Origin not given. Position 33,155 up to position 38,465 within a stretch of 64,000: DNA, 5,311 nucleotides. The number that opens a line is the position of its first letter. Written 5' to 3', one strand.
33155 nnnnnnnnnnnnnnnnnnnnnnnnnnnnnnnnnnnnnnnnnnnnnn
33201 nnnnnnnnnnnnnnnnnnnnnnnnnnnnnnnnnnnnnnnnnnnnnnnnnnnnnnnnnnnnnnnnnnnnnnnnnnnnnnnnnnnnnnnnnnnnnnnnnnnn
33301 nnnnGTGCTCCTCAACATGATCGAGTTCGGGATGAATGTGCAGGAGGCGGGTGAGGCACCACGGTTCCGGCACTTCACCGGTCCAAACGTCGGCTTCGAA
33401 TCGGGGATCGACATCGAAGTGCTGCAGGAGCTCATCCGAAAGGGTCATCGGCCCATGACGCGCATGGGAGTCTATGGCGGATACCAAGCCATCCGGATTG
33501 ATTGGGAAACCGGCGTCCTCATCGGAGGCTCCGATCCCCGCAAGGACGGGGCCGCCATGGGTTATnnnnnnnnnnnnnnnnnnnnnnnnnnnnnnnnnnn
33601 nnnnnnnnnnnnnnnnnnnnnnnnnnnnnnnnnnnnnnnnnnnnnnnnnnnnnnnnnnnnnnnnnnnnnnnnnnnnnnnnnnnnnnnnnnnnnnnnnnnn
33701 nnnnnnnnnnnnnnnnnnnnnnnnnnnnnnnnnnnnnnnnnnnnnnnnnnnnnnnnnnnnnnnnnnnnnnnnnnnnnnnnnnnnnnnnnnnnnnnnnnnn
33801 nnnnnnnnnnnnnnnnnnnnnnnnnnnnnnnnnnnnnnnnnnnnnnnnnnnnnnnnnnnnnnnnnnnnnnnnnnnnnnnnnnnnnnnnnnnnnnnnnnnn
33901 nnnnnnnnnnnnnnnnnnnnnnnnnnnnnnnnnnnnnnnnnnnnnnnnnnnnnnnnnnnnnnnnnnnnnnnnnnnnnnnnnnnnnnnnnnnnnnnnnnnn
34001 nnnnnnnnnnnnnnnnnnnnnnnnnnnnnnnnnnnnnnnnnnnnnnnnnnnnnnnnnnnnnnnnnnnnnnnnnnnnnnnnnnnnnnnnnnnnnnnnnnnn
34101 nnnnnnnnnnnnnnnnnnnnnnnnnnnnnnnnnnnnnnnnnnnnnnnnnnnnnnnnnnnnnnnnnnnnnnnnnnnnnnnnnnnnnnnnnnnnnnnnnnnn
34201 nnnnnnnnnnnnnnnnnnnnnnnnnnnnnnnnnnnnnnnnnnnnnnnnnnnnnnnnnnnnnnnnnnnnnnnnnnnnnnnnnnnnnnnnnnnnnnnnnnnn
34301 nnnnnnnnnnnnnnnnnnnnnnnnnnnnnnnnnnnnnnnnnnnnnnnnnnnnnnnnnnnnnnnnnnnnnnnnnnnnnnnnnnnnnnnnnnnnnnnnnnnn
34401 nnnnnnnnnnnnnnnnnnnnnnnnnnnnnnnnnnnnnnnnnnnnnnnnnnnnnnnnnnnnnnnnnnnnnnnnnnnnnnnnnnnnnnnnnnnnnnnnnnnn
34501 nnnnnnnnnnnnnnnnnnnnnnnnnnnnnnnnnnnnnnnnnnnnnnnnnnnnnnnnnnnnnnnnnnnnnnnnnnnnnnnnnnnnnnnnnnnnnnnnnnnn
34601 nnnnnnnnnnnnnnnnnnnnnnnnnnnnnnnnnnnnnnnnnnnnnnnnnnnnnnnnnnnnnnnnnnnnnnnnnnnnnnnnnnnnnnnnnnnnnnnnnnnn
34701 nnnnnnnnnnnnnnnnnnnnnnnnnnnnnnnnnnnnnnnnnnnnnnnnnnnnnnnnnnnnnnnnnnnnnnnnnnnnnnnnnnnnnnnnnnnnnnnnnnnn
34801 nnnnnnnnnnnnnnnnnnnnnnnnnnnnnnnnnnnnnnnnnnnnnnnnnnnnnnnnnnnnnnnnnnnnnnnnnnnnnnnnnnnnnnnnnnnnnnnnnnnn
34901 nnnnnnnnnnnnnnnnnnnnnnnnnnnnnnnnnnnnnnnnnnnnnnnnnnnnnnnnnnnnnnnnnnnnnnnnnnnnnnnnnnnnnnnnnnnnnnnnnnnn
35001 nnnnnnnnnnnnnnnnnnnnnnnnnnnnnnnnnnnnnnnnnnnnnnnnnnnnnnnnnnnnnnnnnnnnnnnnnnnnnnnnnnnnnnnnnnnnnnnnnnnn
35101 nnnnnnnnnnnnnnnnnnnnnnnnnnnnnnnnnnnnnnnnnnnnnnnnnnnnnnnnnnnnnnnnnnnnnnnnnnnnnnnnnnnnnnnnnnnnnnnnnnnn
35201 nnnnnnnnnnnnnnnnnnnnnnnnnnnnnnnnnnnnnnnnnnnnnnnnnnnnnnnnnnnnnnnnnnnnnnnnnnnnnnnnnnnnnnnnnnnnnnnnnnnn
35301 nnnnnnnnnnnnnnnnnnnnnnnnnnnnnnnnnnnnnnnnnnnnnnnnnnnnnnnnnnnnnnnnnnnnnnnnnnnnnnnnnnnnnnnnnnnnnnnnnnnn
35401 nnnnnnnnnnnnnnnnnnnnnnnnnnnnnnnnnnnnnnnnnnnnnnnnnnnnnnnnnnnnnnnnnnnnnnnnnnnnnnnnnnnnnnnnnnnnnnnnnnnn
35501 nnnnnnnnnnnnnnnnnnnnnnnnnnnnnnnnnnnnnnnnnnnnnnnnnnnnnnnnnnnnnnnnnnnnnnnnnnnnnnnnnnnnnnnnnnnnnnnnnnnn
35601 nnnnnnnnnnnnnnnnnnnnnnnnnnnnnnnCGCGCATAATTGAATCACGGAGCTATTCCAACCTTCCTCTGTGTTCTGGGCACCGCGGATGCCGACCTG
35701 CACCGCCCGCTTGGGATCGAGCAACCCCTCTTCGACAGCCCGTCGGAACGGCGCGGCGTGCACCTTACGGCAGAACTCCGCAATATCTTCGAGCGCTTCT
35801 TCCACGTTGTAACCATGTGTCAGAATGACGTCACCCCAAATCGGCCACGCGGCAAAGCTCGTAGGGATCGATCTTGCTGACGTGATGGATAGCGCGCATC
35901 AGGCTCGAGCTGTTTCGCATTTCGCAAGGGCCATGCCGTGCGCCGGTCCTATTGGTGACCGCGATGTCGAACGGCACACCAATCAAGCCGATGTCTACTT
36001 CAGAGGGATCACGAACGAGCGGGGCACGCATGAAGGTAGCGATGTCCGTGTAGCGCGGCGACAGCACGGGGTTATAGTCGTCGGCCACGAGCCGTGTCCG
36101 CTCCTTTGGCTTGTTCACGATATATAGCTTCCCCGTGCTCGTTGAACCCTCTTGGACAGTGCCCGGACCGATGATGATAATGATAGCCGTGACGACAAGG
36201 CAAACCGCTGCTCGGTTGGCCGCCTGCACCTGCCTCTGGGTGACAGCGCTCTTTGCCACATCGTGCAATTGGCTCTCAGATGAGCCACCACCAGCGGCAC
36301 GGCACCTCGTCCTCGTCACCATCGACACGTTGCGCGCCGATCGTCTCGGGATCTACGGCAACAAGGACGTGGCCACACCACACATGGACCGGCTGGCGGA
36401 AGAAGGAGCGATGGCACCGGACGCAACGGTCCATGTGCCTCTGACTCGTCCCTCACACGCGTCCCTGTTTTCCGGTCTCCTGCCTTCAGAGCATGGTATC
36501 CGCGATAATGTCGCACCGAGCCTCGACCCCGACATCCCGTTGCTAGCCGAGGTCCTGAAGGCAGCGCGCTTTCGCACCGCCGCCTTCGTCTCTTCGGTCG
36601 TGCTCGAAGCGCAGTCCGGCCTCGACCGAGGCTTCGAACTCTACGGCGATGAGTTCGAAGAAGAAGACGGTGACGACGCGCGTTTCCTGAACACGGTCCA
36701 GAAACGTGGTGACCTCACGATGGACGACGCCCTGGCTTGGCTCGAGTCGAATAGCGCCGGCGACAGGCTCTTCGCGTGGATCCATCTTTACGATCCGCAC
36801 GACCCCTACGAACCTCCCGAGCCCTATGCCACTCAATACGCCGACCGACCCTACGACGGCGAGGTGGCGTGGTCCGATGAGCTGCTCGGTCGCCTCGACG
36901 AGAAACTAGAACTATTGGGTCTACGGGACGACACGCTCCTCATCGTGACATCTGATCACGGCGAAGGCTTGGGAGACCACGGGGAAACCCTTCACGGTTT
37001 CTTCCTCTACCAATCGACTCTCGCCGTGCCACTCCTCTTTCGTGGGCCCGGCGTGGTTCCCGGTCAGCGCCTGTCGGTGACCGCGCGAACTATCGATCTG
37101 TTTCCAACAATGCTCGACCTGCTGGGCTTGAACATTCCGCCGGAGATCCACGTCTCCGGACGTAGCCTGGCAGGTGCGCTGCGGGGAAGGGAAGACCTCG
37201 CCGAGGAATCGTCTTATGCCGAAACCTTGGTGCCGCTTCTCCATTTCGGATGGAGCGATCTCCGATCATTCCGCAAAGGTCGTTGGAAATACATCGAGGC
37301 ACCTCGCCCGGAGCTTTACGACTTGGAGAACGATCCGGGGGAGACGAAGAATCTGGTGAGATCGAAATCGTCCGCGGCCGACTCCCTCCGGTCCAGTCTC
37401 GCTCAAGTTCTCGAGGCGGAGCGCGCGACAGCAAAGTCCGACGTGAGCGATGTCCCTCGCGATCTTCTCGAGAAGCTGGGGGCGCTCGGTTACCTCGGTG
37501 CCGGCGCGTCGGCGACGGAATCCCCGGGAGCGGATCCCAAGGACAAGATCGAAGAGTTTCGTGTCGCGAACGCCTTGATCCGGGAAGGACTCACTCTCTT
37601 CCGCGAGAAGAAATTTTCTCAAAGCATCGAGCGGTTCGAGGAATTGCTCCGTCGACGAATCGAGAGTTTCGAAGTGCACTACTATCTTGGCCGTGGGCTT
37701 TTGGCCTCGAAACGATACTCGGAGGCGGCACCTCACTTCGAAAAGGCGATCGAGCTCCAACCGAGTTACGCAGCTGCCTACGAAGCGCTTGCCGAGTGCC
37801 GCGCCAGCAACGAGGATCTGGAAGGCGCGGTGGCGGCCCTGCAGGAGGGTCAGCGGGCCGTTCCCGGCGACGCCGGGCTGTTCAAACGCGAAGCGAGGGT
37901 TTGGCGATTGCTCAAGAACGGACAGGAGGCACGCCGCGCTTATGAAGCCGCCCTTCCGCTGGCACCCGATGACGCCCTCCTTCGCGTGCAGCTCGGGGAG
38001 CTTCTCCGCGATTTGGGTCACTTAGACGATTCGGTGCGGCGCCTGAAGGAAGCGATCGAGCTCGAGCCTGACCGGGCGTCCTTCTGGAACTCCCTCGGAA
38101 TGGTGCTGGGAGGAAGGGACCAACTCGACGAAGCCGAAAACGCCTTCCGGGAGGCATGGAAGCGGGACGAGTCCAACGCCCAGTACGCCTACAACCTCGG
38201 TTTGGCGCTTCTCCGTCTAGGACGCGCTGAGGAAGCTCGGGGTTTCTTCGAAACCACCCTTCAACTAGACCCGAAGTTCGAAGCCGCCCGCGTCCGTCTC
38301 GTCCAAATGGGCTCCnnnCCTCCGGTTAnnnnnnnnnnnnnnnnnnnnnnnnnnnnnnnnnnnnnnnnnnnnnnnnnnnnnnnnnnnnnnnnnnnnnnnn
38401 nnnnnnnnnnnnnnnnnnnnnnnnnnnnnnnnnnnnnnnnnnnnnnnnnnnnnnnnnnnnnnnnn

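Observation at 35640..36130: Agmatinase/arginase-family gene inactivated by frameshift, loss of the metal-binding core and truncation; it ends exactly at the S9 peptidase start codon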

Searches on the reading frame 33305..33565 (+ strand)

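Call 26: search_protein_families(library=ncbifam, proteins=[window:33305-33565:+], max_evalue=0.00001)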
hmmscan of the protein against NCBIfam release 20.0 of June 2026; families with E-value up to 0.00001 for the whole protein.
window:33305-33565:+ (87 aa): 2 families
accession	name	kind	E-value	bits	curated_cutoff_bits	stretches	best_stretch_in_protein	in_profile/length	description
NF007187.0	PRK09615.1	equivalog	2e-09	36.3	990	1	1-80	495-573/581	gamma-glutamyltransferase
TIGR00066.1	g_glut_trans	equivalog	4.8e-08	31.9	357.85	1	2-79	439-518/518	gamma-glutamyltransferase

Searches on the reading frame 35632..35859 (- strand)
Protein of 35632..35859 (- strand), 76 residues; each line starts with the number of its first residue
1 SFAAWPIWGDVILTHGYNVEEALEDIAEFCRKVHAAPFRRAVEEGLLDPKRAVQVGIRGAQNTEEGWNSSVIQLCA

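Call 8: search_protein_families(library=pfam, proteins=[window:35632-35859:-], max_evalue=0.01)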
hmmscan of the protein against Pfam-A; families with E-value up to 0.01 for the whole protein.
window:35632-35859:- (76 aa): 1 family
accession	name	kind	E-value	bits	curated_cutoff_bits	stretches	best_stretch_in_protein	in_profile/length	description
PF00491.26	Arginase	-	1.4e-06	28.4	22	1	31-65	132-166/280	Arginase family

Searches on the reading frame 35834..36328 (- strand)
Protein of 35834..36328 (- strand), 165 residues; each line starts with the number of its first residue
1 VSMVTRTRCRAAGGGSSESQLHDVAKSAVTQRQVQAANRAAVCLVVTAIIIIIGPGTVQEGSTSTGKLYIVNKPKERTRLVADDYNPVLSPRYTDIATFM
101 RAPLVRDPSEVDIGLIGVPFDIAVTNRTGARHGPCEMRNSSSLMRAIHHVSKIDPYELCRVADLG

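Call 8: search_protein_families(library=pfam, proteins=[window:35834-36328:-], max_evalue=0.01)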
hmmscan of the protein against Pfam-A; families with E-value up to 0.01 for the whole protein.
window:35834-36328:- (165 aa): 1 family
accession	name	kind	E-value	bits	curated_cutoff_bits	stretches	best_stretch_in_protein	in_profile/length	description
PF00491.26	Arginase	-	1.8e-08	34.6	22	1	112-165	2-57/280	Arginase family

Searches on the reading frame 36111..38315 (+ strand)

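Call 8: search_protein_families(library=pfam, proteins=[window:36111-38315:+], max_evalue=0.01)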
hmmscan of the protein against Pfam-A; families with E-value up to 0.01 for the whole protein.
window:36111-38315:+ (735 aa): 24 families
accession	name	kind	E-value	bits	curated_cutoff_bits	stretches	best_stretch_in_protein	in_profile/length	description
PF00884.28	Sulfatase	-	5e-42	144.7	25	1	65-339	2-300/301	Sulfatase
PF07719.23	TPR_2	-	8.4e-27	91.5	27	2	521-552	2-33/34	Tetratricopeptide repeat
PF13432.12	TPR_16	-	1.3e-24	86.7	32.7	4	670-721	11-62/65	Tetratricopeptide repeat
PF14559.12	TPR_19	-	1.2e-21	77.2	25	3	530-588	1-59/68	Tetratricopeptide repeat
PF00515.34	TPR_1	-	8.2e-20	70.2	27.8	2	521-553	2-34/34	Tetratricopeptide repeat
PF13414.12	TPR_11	-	1.5e-19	69.9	26.8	3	629-665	1-37/42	TPR repeat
PF13431.12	TPR_17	-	1.7e-18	65.7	24.4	2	543-574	2-33/34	Tetratricopeptide repeat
PF01663.27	Phosphodiest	-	1.4e-15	58.2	23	2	66-133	1-65/342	Type I phosphodiesterase / nucleotide pyrophosphatase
PF13181.12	TPR_8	-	5e-15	54.8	25.7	0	690-722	1-33/34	Tetratricopeptide repeat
PF13428.12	TPR_14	-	5.8e-15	54.7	23.5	2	521-562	2-43/44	Tetratricopeptide repeat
PF13424.12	TPR_12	-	2.3e-14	53.8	30.1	3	655-720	2-75/77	Tetratricopeptide repeat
PF16347.10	SGSH_C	-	2.2e-09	38.1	29.3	1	298-436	10-150/154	N-sulphoglucosamine sulphohydrolase, C-terminal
PF23914.1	TPR_CcmH_CycH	-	5.5e-09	36.5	42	1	645-709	39-106/158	Cytochrome c-type biogenesis protein H TPR domain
PF13374.12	TPR_10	-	2.7e-07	30.8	27.5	0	660-684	6-30/42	Tetratricopeptide repeat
PF24575.1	TPR_Slam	-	7.8e-06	26.7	35.2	0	492-543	53-104/104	Surface lipoprotein assembly modifier, N-terminal TPR repeats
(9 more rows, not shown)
